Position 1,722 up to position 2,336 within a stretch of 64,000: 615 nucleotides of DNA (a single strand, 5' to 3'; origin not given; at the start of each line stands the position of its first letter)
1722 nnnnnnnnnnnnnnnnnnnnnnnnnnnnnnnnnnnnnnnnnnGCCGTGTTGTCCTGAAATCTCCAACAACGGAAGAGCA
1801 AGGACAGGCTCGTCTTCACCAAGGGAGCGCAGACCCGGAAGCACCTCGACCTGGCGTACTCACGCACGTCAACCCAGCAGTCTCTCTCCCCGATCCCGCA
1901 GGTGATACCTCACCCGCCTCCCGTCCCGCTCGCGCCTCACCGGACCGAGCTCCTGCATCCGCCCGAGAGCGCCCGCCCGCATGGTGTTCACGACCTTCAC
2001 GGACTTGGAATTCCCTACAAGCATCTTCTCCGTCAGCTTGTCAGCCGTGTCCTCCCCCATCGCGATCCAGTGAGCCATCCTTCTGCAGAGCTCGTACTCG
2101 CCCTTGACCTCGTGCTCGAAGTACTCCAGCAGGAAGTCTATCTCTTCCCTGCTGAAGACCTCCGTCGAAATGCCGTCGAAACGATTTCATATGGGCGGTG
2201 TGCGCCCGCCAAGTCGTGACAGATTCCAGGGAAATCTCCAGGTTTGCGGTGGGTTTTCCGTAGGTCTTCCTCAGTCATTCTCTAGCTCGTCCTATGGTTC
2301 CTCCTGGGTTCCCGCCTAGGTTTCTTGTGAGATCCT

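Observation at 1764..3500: Repeat-rich, lower-GC, gene-poor zone directly downstream of polD-DP1 and near orc1/cdc6: candidate replication origin or regulatory region, or a decayed inserted element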

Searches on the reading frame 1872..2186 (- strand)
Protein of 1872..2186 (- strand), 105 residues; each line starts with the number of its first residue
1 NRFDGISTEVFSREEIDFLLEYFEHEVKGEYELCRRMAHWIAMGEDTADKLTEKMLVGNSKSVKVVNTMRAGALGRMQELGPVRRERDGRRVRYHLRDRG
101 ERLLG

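Call 20: search_protein_families(library=phrogs, proteins=[window:1872-2186:-], max_evalue=0.1)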
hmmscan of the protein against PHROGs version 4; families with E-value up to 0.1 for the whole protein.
seq(105 aa): 0 families

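Call 21: search_protein_families(library=pfam, proteins=[window:1872-2186:-], max_evalue=1)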
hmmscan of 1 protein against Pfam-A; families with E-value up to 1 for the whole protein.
seq(105 aa): 2 families
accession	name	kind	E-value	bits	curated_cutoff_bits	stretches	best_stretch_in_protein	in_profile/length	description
PF07848.18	PaaX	-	0.0017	19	24.8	1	69-100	40-70/70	PaaX-like protein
PF22665.2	DUF6293_C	-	0.17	12.8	27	1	54-104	53-98/101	DUF6293 C-terminal winged helix domain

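Call 22: find_homologous_proteins(query=window:1872-2186:-, max_evalue=0.01)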
Query seq(105 aa) (105 aa): 7 proteins with E <= 0.01 among 15 candidates.
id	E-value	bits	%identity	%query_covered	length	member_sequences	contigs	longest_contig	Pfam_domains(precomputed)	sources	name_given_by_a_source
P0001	2.5e-41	158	88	71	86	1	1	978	-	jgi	-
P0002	1.6e-36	142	100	66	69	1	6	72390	-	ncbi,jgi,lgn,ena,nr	ncbi:MAG: hypothetical protein KAS60_02045 [Thermoplasmata archaeon]|jgi:DNA-binding transcriptional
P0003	1.8e-31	126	91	66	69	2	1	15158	-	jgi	-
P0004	9.4e-23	98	75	58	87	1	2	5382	-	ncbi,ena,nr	ncbi:MAG: hypothetical protein KAU99_04200 [Thermoplasmata archaeon]|nr:hypothetical protein [Thermo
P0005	6.8e-17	79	78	52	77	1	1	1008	-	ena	-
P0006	5.5e-15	73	87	44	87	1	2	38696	-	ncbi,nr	ncbi:MAG: hypothetical protein LN416_05000 [Candidatus Thermoplasmatota archaeon]|nr:hypothetical pr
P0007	1.4e-10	59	87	36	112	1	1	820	-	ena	-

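Call 24: find_encoding_contigs(protein=P0004, flank=10000)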
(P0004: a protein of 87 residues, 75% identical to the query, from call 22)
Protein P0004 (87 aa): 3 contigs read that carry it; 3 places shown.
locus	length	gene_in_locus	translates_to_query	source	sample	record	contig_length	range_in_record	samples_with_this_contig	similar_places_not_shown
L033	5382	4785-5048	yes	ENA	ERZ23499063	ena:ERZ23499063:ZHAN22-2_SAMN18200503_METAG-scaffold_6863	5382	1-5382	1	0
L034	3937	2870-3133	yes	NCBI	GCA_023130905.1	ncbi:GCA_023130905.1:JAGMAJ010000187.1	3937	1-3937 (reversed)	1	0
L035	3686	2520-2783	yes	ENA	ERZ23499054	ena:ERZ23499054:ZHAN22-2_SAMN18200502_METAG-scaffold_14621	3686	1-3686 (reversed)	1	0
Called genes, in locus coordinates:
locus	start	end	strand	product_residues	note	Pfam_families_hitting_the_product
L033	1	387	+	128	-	?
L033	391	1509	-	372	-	-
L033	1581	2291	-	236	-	PF00149:Metallophos, PF12850:Metallophos_2 (weak)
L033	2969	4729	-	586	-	PF05048:NosD, PF13229:Beta_helix, PF05048:NosD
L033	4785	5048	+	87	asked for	-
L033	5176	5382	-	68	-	?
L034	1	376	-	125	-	PF00149:Metallophos, PF12850:Metallophos_2 (weak)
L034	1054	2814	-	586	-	PF05048:NosD, PF13229:Beta_helix, PF05048:NosD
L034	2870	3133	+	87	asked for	-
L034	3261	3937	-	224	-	PF00149:Metallophos (weak), PF04042:DNA_pol_E_B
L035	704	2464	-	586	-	PF05048:NosD, PF13229:Beta_helix, PF05048:NosD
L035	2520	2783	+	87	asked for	-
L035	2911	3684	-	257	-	?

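Call 25: find_encoding_contigs(protein=P0003, flank=10000)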
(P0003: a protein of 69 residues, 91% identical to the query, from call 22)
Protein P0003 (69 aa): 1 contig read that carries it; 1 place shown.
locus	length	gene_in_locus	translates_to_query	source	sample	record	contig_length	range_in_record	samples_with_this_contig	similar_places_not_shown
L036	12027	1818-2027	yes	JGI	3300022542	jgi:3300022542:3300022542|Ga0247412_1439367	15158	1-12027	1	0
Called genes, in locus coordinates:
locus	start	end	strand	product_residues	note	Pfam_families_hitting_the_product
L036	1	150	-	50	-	?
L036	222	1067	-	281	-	PF00149:Metallophos, PF12850:Metallophos_2 (faint)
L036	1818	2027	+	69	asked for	-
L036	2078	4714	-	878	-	PF05048:NosD, PF13229:Beta_helix, PF05048:NosD, PF13229:Beta_helix, PF05048:NosD, PF13229:Beta_helix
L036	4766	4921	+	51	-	-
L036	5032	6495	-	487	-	PF00149:Metallophos, PF04042:DNA_pol_E_B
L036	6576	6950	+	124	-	PF01877:RNA_binding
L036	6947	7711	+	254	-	PF01261:AP_endonuc_2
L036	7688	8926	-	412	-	PF02517:Rce1-like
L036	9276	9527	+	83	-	-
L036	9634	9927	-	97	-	-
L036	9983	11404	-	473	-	PF02310:B12-binding, PF04055:Radical_SAM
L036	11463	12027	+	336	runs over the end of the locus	PF00583:Acetyltransf_1, PF13302:Acetyltransf_3 (faint), PF13527:Acetyltransf_9, PF13673:Acetyltransf_10, PF13508:Acetyltransf_7, PF08445:FR47 (weak)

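Call 26: find_encoding_contigs(protein=P0002, flank=10000, max_places=10)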
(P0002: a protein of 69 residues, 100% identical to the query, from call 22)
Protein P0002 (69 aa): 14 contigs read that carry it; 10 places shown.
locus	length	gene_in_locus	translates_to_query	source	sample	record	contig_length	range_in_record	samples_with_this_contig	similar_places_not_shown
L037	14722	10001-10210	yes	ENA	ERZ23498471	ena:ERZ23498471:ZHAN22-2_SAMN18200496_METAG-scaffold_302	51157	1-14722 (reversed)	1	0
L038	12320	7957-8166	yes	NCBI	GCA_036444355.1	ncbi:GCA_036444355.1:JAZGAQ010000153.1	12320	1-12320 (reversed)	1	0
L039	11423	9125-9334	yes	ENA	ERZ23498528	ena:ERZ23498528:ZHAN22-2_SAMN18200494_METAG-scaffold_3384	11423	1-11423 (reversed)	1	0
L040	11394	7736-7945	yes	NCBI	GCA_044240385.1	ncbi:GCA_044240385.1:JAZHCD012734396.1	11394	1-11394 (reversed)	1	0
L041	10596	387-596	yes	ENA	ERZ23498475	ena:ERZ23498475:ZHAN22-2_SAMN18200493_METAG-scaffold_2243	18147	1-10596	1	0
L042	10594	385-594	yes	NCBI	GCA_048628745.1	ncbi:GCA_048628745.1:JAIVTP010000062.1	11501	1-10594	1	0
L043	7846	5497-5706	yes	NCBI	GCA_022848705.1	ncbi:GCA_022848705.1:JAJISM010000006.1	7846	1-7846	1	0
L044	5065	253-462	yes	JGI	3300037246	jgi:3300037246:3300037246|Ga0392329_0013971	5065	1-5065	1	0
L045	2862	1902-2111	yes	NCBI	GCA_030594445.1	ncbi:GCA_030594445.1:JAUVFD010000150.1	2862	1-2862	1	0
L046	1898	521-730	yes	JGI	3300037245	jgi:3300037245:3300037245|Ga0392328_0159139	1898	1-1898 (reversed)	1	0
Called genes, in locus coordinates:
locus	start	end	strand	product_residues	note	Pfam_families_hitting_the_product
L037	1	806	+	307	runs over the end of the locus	PF01925:TauE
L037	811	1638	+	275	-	PF00582:Usp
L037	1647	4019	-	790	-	PF18911:PKD_4, PF00801:PKD (weak)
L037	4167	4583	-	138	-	-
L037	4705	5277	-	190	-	PF24034:DUF7343, PF12802:MarR_2 (faint), PF01047:MarR (faint)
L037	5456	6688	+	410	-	PF05621:TniB (weak), PF01637:ATPase_2, PF13191:AAA_16, PF13401:AAA_22, PF00004:AAA, PF22606:Cdc6-ORC-like_ATPase_lid, PF22703:Cdc6_lid, PF09079:WHD_Cdc6, +1 more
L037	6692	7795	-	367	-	-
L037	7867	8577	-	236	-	PF00149:Metallophos, PF12850:Metallophos_2 (weak)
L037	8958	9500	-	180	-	-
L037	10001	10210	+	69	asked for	-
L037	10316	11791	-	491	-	PF00149:Metallophos, PF04042:DNA_pol_E_B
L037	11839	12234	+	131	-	PF01877:RNA_binding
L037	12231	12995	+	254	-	PF01261:AP_endonuc_2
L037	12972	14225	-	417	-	PF02517:Rce1-like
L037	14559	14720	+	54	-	?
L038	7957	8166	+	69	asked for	-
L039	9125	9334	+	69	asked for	-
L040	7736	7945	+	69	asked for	-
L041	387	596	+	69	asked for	-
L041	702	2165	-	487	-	PF00149:Metallophos, PF04042:DNA_pol_E_B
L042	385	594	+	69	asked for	-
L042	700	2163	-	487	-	PF00149:Metallophos, PF04042:DNA_pol_E_B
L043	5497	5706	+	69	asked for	-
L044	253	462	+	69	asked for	-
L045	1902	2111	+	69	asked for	-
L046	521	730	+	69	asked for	-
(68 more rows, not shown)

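Call 43: search_protein_representatives(alignment_id=A2)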
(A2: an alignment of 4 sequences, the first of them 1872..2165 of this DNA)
Query: 4 sequences, 89 profile positions. Proteins with E-value up to 0.001 (for the whole library): 59; up to 1e-10: 8; up to 1e-30: 2. The best 59 are listed.
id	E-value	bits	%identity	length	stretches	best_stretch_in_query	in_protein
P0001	6.8e-46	170.6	-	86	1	3-79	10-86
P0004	3.6e-44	165.0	-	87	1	1-89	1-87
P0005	8.5e-20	86.9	-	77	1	35-89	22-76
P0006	2.7e-18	82.1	-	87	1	41-87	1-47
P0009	1.8e-14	69.8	-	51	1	48-87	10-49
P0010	1.1e-12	64.2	-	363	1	3-87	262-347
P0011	1.5e-12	63.6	-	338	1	3-88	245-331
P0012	9.1e-11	58.0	-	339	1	3-86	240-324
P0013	3.3e-10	56.2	-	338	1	4-87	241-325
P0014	1.5e-09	54.0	-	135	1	3-86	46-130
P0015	2.2e-09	53.5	-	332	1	3-81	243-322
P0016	6.8e-09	52.0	-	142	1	4-83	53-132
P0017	1.0e-08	51.4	-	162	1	3-84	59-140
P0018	1.1e-08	51.4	-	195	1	3-88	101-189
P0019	1.5e-08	50.9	-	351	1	3-86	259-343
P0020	3.4e-07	46.5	-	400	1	3-87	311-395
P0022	1.2e-06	44.8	-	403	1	4-88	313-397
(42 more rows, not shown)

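Call 44: search_protein_families(library=pfam, proteins=[P0010, P0011, P0012, P0013, P0014, P0015, P0018, P0019, P0020, P0022], max_evalue=0.01)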
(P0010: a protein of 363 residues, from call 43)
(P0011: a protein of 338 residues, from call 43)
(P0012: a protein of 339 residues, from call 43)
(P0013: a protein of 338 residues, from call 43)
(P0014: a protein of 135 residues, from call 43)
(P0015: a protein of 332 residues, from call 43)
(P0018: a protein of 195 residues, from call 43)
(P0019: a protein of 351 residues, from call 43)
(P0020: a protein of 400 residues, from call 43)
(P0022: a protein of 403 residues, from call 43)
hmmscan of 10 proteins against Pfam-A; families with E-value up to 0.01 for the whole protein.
P0010 (363 aa): 0 families

P0011 (338 aa): 0 families

P0012 (339 aa): 0 families

P0013 (338 aa): 0 families

P0014 (135 aa): 0 families

P0015 (332 aa): 0 families

P0018 (195 aa): 0 families

P0019 (351 aa): 0 families

P0020 (400 aa): 2 families
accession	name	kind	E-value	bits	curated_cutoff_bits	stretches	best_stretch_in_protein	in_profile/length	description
PF07848.18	PaaX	-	0.00026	21.6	24.8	1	366-394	42-70/70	PaaX-like protein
PF22665.2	DUF6293_C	-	0.0042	17.9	27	0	360-399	60-99/101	DUF6293 C-terminal winged helix domain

P0022 (403 aa): 2 families
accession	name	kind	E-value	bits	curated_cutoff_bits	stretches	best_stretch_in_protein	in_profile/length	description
PF24034.1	DUF7343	-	0.00056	20.2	27.6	1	346-386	20-56/62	Domain of unknown function (DUF7343)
PF22665.2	DUF6293_C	-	0.0023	18.8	27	1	334-399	38-98/101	DUF6293 C-terminal winged helix domain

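Call 46: predict_structure(alignment_id=A2)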
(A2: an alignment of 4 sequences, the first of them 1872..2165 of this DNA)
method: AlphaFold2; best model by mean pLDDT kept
length: 98 residues; sequences in the alignment: 4
mean_pLDDT: 55.3   pTM: 0.40
mean pLDDT of the five models: 55.3, 50.0, 49.5, 44.5, 43.6
residues with pLDDT >= 90: 0; 70-90: 3; 50-70: 67; < 50: 28
segments of 3 or more residues with pLDDT < 50: 15-21, 48-58, 93-98
pLDDT, mean of each block of 10 residues (from residue 1): 52 50 59 62 49 46 63 66 61 44
secondary structure, 60 per line:
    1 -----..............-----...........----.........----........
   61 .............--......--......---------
elements in order: H6-19 H25-35 H40-48 H53-73 E76-81 E84-89
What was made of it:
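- Tried and rejected: The single-domain structure model was poor, with pLDDT 55 (call 46).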

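Call 47: search_protein_families(library=ncbifam, proteins=[P0010, P0011, P0012, P0013, P0019, P0018], max_evalue=0.1)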
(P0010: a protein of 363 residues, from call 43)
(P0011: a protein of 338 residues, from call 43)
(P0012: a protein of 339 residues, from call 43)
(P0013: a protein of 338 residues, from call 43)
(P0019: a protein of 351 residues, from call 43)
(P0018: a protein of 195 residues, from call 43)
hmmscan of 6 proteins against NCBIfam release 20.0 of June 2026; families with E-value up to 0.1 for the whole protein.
P0010 (363 aa): 0 families

P0011 (338 aa): 1 family
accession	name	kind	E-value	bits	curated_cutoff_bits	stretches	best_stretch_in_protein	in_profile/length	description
NF033788.1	HTH_metalloreg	subfamily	0.1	12.5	55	0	303-327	46-70/77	metalloregulator ArsR/SmtB family transcription factor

P0012 (339 aa): 0 families

P0013 (338 aa): 0 families

P0019 (351 aa): 0 families

P0018 (195 aa): 0 families

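Call 48: search_protein_families(library=padloc, proteins=[P0010, P0011, P0012, P0013, P0019, P0018, window:1872-2165:-], max_evalue=0.1)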
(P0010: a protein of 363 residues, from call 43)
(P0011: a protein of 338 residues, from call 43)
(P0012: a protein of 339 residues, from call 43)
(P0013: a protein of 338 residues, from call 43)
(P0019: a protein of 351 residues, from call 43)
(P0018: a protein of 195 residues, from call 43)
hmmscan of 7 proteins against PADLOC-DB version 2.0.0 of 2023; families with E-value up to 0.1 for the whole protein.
P0010 (363 aa): 0 families

P0011 (338 aa): 0 families

P0012 (339 aa): 0 families

P0013 (338 aa): 0 families

P0019 (351 aa): 0 families

P0018 (195 aa): 0 families

window:1872-2165:- (98 aa): 0 families

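Call 49: search_solved_structures(query=P0011, max_evalue=1)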
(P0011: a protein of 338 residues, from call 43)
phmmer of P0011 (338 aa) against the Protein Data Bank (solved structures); distinct sequences matched with E-value up to 1: 1.
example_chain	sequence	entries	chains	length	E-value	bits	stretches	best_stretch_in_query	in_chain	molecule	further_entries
2zsg_A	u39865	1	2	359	0.83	12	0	171-221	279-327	Aminopeptidase P, putative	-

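Call 50: find_encoding_contigs(protein=P0011, flank=8000, max_places=4)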
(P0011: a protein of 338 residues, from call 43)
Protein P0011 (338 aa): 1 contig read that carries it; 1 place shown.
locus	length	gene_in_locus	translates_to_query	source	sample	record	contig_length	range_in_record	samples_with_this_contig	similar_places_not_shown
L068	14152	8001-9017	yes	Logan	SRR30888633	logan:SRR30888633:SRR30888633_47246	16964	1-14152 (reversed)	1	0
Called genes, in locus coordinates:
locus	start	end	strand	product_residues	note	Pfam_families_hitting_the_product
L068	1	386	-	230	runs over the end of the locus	PF03029:ATP_bind_1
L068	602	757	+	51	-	-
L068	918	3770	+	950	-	PF00515:TPR_1 (faint), PF07719:TPR_2 (faint), PF13181:TPR_8 (faint), PF13374:TPR_10 (faint), PF13424:TPR_12 (faint), PF13432:TPR_16 (faint), PF13414:TPR_11 (faint)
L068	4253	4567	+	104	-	-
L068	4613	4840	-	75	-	-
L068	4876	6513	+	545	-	PF07669:Eco57I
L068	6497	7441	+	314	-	PF17728:BsuBI_PstI_RE_N, PF06616:BsuBI_PstI_RE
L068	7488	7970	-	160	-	-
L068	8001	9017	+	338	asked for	-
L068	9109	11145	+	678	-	-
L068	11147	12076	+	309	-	-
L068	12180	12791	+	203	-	-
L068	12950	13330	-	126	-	PF24585:YunG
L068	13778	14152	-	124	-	?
